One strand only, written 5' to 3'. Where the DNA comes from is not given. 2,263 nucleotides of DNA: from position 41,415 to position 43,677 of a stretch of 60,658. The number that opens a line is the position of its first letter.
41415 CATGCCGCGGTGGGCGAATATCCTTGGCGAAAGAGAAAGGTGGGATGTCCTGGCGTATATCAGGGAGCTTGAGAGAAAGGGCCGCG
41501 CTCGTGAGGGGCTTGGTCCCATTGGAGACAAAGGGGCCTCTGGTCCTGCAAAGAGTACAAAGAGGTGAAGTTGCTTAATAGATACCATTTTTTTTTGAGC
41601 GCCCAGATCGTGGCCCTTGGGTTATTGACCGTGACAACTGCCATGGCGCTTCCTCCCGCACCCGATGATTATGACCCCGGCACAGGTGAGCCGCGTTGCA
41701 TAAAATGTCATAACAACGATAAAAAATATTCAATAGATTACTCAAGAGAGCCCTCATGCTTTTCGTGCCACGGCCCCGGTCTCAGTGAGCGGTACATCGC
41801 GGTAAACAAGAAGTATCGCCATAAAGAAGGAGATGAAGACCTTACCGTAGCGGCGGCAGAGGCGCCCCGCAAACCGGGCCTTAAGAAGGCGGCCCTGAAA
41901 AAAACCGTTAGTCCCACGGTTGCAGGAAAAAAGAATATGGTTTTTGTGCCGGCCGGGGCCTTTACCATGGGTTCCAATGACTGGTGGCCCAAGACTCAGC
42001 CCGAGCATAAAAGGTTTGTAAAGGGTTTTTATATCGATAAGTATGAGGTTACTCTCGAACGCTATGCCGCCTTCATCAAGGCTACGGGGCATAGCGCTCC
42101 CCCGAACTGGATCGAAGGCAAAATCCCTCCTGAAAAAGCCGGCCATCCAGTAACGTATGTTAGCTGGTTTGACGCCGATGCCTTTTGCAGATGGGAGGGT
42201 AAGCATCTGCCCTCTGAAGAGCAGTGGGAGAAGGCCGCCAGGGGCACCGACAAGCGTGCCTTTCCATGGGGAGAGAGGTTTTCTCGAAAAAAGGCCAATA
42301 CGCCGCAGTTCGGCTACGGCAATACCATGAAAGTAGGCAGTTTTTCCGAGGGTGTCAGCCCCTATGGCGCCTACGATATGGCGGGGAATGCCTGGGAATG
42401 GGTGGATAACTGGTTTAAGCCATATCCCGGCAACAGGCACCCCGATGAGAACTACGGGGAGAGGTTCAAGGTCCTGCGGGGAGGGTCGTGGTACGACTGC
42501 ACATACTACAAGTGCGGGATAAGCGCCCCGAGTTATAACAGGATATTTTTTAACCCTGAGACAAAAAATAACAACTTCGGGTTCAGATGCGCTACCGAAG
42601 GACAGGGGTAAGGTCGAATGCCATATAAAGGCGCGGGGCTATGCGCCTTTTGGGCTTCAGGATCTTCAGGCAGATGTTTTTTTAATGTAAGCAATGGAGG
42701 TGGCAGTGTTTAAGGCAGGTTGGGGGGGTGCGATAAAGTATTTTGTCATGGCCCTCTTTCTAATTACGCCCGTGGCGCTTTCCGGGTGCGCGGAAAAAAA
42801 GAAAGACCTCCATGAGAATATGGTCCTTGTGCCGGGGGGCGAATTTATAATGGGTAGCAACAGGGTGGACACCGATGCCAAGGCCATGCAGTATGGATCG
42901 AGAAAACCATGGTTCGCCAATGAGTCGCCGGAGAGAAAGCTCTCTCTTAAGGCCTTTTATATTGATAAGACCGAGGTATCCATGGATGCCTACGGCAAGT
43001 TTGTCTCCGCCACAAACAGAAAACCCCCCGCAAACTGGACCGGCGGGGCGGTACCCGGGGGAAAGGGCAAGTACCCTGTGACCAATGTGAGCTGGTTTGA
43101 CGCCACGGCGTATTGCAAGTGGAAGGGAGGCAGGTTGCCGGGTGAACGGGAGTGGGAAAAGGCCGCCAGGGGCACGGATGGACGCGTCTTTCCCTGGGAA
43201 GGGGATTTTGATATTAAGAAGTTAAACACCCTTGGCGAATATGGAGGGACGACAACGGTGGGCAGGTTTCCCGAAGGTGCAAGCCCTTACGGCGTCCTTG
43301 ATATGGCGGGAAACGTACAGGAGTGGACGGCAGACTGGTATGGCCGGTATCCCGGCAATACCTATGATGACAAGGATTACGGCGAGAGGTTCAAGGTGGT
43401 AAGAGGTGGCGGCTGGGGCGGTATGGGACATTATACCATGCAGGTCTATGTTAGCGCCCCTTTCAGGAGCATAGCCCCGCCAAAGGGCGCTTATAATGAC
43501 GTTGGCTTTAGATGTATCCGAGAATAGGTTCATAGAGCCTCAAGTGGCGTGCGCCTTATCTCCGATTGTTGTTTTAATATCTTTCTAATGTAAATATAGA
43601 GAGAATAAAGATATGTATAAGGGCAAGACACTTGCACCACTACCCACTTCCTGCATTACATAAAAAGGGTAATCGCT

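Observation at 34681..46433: Candidate cytochrome-nanowire assembly locus built around OmcE-like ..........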

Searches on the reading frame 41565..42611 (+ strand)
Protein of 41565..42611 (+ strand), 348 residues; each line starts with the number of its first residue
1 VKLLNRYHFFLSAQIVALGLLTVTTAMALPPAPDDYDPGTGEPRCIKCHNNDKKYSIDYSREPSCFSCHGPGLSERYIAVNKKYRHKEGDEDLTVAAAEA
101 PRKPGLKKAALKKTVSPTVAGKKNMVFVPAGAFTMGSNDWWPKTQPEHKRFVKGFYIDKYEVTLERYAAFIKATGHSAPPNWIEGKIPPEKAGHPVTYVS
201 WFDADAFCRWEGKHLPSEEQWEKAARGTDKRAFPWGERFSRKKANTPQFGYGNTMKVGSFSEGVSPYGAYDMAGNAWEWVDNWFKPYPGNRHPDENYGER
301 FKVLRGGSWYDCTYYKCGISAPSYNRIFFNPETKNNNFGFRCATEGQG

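Call 3: search_protein_families(library=pfam, proteins=[window:41565-42611:+], max_evalue=0.01)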
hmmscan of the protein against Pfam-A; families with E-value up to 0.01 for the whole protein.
window:41565-42611:+ (348 aa): 2 families
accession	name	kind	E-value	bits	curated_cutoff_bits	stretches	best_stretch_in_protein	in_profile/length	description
PF03781.23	FGE-sulfatase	-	3.3e-54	184.7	23.3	1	123-343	3-254/255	Sulfatase-modifying factor enzyme 1-like domain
PF14537.11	Cytochrom_c3_2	-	0.0075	17.2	25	0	44-71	8-35/79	Cytochrome c3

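Call 6: search_protein_families(library=ncbifam, proteins=[window:41565-42611:+], max_evalue=0.01)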
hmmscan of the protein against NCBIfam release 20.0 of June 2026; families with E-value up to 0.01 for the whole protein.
window:41565-42611:+ (348 aa): 8 families
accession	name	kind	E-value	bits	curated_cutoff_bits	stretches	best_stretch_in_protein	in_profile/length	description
TIGR03440.2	egtB_TIGR03440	equivalog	9.1e-33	113.9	360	2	191-343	271-413/413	ergothioneine biosynthesis protein EgtB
NF041186.1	SenA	equivalog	8.2e-31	107.7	420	2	192-343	269-381/382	selenoneine synthase SenA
TIGR03525.2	GldK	equivalog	3.9e-20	72.5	350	2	194-343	220-404/408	T9SS ring complex lipoprotein PorK/GldK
NF051459.1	pyoverdine_PvdO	equivalog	2.3e-14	53.2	500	1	123-343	34-277/280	dihydropyoverdine dehydrogenase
TIGR04344.1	ovoA_Nterm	equivalog_domain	1.4e-11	43.9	400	1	195-329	297-436/444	5-histidylcysteine sulfoxide synthase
TIGR03524.1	GldJ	equivalog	1.5e-10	40.4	458.2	1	123-181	59-120/559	gliding motility lipoprotein GldJ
TIGR03530.1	GldJ_short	equivalog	5e-05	22.4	382.9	0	267-344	300-390/396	gliding motility lipoprotein GldJ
TIGR02171.1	Fb_sc_TIGR02171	subfamily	0.00011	20.4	544.35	0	212-286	158-220/912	TIGR02171 family lipoprotein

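Call 65: search_solved_structures(query=window:41565-42611:+, max_evalue=0.00001, show_alignments=2)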
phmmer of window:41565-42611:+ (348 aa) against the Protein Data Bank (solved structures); distinct sequences matched with E-value up to 0.00001: 29.
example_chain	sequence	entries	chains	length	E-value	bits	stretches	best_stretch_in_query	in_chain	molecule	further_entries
2aft_X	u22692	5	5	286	2.2e-26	96.1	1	191-345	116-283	Sulfatase modifying factor 1 | Sulfatase-modifying factor 1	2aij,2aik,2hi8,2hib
31dc_A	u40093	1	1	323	3.4e-26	95.5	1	191-345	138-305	Formylglycine-generating enzyme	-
2aii_X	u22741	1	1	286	3.4e-26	95.4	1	191-345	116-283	Sulfatase modifying factor 1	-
1y1e_X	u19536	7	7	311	3.8e-26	95.3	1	191-345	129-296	C-alpha-formyglycine-generating enzyme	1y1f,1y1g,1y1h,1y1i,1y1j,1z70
2afy_X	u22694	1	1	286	4.1e-26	95.2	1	191-345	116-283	Sulfatase modifying factor 1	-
7spq_A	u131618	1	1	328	5e-26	94.9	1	139-310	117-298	Serine/threonine kinase ToxD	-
5ssy_A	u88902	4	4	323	5.1e-26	94.9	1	191-345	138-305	Formylglycine-generating enzyme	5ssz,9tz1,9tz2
6muj_A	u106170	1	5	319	1.1e-25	93.7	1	191-345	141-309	Formylglycine-generating enzyme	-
5ssx_A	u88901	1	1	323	1.2e-25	93.6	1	191-345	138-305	Formylglycine-generating enzyme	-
2q17_A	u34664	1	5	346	1.5e-25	93.3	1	191-345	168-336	formylglycine generating enzyme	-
1y4j_A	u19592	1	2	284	1.9e-25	93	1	190-345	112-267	Sulfatase modifying factor 2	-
8aru_A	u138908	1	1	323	3.7e-25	92.1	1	191-345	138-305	Formylglycine-generating enzyme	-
6s07_A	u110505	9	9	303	2.6e-23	86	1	189-344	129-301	Formylglycine-generating enzyme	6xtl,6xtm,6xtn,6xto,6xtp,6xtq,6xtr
5nxl_A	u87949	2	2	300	1.1e-22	83.9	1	189-344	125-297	Non-specific serine/threonine protein kinase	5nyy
6vqp_A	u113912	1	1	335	1.3e-22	83.7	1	192-252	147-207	CalU17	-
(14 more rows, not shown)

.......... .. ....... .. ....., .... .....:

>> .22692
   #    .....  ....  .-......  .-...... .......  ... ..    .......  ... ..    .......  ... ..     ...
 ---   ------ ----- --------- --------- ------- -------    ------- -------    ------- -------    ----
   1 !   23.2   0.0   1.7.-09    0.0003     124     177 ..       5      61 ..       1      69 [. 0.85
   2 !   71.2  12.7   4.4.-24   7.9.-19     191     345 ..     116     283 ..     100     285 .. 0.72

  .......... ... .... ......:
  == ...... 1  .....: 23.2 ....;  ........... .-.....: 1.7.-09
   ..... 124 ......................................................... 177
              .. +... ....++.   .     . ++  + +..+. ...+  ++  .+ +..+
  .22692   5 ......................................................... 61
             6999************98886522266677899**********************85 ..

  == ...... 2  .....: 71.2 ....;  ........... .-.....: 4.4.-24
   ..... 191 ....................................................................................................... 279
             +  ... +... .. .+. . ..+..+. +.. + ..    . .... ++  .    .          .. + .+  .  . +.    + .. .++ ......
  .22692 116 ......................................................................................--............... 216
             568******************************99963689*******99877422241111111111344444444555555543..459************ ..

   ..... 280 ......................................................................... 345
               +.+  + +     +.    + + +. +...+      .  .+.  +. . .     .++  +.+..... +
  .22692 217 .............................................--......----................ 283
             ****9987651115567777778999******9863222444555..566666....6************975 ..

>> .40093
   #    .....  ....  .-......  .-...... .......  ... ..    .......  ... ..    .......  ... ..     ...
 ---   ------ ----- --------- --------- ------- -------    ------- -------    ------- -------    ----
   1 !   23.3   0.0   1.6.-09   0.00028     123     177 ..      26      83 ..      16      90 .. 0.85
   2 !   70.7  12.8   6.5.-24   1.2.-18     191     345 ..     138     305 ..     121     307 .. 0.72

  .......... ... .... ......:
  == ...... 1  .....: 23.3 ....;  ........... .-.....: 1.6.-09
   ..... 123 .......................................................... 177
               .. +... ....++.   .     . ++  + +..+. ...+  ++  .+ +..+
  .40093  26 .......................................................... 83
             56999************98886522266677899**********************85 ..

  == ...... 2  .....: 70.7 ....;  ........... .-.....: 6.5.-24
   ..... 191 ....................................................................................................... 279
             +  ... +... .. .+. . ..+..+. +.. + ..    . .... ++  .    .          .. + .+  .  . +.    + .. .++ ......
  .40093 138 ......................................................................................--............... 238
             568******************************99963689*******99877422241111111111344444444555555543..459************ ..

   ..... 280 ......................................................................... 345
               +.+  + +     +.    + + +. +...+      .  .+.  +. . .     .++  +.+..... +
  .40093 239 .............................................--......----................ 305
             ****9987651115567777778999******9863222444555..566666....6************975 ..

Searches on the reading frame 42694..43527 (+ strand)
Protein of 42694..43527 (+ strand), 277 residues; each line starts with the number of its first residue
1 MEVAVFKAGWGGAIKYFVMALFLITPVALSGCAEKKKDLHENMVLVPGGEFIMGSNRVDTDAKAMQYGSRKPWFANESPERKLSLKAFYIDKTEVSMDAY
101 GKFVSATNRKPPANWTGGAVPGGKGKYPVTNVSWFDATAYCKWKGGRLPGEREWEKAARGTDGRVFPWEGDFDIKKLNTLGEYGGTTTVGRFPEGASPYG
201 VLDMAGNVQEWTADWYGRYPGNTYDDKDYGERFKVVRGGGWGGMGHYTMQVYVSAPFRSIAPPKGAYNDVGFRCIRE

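Call 3: search_protein_families(library=pfam, proteins=[window:42694-43527:+], max_evalue=0.01)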
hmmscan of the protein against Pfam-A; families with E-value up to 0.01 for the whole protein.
window:42694-43527:+ (277 aa): 1 family
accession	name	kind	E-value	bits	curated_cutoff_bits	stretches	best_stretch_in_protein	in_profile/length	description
PF03781.23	FGE-sulfatase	-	7.6e-51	173.7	23.3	1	41-276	3-255/255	Sulfatase-modifying factor enzyme 1-like domain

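Call 6: search_protein_families(library=ncbifam, proteins=[window:42694-43527:+], max_evalue=0.01)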
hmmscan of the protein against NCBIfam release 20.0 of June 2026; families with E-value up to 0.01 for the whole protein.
window:42694-43527:+ (277 aa): 8 families
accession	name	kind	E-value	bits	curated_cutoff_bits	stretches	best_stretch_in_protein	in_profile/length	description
TIGR03440.2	egtB_TIGR03440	equivalog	3.4e-25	89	360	2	126-274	273-412/413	ergothioneine biosynthesis protein EgtB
NF041186.1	SenA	equivalog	1.3e-24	87.3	420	2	127-275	271-381/382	selenoneine synthase SenA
TIGR03525.2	GldK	equivalog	3e-20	72.9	350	2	126-276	219-405/408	T9SS ring complex lipoprotein PorK/GldK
TIGR04344.1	ovoA_Nterm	equivalog_domain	3.4e-11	42.7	400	1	127-258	296-432/444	5-histidylcysteine sulfoxide synthase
NF051459.1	pyoverdine_PvdO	equivalog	8.9e-10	38.1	500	1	41-276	34-278/280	dihydropyoverdine dehydrogenase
TIGR02171.1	Fb_sc_TIGR02171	subfamily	2.7e-09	35.6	544.35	1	144-223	157-225/912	TIGR02171 family lipoprotein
TIGR03524.1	GldJ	equivalog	3.1e-09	36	458.2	1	197-229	346-378/559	gliding motility lipoprotein GldJ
TIGR03530.1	GldJ_short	equivalog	6.6e-06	25.3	382.9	0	126-144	159-177/396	gliding motility lipoprotein GldJ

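Call 66: search_solved_structures(query=window:42694-43527:+, max_evalue=0.00001, show_alignments=1)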
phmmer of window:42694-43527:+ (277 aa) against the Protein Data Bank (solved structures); distinct sequences matched with E-value up to 0.00001: 26.
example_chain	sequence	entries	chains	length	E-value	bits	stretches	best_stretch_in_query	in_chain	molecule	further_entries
7spq_A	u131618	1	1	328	1.4e-27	100.1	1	67-245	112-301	Serine/threonine kinase ToxD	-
7ml6_A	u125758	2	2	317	2.3e-27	99.4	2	115-185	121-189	CalU17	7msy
6vqp_A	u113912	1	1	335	2.6e-27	99.2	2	113-185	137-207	CalU17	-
31dc_A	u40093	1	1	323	3e-23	85.9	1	125-275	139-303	Formylglycine-generating enzyme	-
1y1e_X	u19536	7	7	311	5.9e-23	84.9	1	125-275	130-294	C-alpha-formyglycine-generating enzyme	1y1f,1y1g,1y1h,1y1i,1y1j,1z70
5ssy_A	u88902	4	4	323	6e-23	84.9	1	125-275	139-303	Formylglycine-generating enzyme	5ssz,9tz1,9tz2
2aft_X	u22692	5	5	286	9.4e-23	84.2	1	125-275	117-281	Sulfatase modifying factor 1 | Sulfatase-modifying factor 1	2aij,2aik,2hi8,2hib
2afy_X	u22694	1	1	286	1e-22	84.1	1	125-275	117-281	Sulfatase modifying factor 1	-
5ssx_A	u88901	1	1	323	1.3e-22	83.8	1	125-275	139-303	Formylglycine-generating enzyme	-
2aii_X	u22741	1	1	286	1.6e-22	83.5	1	125-275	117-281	Sulfatase modifying factor 1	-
8aru_A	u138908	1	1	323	3.6e-22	82.3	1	125-275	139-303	Formylglycine-generating enzyme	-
8u41_A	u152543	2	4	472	3.5e-21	79.1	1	127-233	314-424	Selenoxide synthase OvsA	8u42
8ux5_A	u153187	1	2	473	4.7e-21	78.7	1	127-245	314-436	Selenoxide synthase OvsA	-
1y4j_A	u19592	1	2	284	3e-18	69.4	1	124-275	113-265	Sulfatase modifying factor 2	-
6muj_A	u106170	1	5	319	4.8e-18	68.8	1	123-276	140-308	Formylglycine-generating enzyme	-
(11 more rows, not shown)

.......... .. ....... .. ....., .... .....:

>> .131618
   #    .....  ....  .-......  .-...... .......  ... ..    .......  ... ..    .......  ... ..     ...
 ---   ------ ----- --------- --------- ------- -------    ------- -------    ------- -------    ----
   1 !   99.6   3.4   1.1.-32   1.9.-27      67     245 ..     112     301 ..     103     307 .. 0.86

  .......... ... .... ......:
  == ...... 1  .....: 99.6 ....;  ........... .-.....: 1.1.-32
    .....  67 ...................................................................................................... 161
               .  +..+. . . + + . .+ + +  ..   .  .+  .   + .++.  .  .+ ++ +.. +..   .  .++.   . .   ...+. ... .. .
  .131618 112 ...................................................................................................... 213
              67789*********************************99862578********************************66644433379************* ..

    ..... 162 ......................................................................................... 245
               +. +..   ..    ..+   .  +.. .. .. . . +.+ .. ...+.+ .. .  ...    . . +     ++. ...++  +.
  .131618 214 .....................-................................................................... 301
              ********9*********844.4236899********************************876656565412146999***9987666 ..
